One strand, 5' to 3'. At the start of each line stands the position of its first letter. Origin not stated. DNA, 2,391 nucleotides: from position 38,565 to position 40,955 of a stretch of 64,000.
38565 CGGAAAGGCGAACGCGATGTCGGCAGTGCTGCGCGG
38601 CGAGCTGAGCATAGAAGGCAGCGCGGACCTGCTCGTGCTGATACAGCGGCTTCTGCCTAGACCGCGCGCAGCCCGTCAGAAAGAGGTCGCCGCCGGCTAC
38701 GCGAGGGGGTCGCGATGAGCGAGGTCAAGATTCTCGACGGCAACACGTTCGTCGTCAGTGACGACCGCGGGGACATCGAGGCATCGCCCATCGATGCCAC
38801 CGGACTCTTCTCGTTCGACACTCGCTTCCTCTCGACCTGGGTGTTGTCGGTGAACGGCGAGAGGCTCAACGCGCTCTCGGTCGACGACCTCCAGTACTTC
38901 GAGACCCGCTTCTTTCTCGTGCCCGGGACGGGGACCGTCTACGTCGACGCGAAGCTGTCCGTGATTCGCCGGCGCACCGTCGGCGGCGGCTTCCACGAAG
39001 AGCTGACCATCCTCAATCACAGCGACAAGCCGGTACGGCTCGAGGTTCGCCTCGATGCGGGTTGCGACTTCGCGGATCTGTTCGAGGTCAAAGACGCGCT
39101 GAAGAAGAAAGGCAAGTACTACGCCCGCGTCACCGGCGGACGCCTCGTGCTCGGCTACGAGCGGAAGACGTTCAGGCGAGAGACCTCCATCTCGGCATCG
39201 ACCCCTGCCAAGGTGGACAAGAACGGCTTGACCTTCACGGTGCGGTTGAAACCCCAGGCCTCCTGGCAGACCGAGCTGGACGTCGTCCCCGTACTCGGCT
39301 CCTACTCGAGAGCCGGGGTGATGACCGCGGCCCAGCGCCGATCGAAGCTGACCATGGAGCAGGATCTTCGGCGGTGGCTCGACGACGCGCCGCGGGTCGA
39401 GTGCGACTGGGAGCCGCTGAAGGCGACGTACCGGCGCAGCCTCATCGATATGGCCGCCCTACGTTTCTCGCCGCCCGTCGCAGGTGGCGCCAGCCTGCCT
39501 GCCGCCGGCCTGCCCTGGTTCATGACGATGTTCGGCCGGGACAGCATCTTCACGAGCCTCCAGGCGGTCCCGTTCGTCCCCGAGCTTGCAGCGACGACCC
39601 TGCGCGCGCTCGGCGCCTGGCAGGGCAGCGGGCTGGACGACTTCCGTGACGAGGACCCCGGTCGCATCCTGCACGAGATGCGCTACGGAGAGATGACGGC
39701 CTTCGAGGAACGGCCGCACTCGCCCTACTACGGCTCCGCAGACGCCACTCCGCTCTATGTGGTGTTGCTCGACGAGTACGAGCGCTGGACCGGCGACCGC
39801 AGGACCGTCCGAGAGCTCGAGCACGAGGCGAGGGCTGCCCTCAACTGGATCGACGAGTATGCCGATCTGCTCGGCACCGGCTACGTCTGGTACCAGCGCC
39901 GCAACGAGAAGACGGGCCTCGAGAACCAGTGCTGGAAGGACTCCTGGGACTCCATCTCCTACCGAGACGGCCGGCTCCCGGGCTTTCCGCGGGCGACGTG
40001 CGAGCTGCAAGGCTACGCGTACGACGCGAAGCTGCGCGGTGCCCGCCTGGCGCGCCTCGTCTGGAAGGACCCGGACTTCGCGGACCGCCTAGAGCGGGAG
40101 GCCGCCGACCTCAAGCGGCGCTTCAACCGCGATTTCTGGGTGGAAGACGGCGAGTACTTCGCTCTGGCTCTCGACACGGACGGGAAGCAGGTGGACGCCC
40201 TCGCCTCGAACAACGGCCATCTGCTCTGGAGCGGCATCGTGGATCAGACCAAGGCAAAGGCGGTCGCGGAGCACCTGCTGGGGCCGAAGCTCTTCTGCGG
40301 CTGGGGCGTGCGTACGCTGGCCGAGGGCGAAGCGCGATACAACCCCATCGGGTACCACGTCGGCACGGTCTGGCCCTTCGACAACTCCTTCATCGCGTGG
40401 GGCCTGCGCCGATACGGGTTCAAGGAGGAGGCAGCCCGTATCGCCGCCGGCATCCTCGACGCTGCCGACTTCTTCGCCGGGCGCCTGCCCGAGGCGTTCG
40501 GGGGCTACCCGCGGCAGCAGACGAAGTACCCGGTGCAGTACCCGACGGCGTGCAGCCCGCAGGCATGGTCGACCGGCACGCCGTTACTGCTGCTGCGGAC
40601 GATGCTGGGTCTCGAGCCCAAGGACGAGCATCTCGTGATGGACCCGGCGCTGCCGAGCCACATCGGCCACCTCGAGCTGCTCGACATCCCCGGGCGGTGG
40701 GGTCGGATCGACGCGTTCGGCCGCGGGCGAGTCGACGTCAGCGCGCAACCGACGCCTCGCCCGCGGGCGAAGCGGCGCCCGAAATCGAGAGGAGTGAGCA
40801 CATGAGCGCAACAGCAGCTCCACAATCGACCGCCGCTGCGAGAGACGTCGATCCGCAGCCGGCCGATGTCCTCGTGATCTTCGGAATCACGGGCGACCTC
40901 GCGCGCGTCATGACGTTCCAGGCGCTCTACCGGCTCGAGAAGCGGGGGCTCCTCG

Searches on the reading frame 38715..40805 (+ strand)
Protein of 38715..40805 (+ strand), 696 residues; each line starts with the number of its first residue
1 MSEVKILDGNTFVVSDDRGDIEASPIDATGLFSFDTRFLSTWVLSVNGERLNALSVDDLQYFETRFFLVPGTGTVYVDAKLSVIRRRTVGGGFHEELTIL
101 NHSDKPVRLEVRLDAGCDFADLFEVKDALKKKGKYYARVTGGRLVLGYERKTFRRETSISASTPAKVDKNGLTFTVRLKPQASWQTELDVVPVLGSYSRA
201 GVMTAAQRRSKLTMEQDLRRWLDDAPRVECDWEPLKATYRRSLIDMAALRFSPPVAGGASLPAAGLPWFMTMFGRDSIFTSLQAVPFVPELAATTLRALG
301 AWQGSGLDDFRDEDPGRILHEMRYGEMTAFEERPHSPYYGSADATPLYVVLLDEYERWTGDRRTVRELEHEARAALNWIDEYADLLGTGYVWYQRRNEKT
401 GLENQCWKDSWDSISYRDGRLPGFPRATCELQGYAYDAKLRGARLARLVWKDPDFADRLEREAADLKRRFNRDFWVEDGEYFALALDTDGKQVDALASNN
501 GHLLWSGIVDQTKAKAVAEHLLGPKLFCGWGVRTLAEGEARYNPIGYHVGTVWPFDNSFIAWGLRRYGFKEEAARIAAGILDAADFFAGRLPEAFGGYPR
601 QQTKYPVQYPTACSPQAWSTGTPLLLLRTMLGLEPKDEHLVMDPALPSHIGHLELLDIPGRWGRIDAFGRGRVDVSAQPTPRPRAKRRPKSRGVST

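Call 41: search_protein_families(library=pfam, proteins=[window:38715-40805:+], max_evalue=0.00001)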
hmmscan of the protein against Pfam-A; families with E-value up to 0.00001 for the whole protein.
window:38715-40805:+ (696 aa): 3 families
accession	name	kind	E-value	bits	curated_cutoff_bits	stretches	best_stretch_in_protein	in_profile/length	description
PF14742.11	GDE_N_bis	-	2.1e-51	174.9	22.1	1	6-188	1-193/194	N-terminal domain of (some) glycogen debranching enzymes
PF22422.2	MGH1-like_GH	-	4.9e-15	56.4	27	1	276-583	8-327/356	Mannosylglycerate hydrolase MGH1-like glycoside hydrolase domain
PF06202.20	GDE_C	-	1.7e-08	34.3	21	1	334-622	72-364/367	Amylo-alpha-1,6-glucosidase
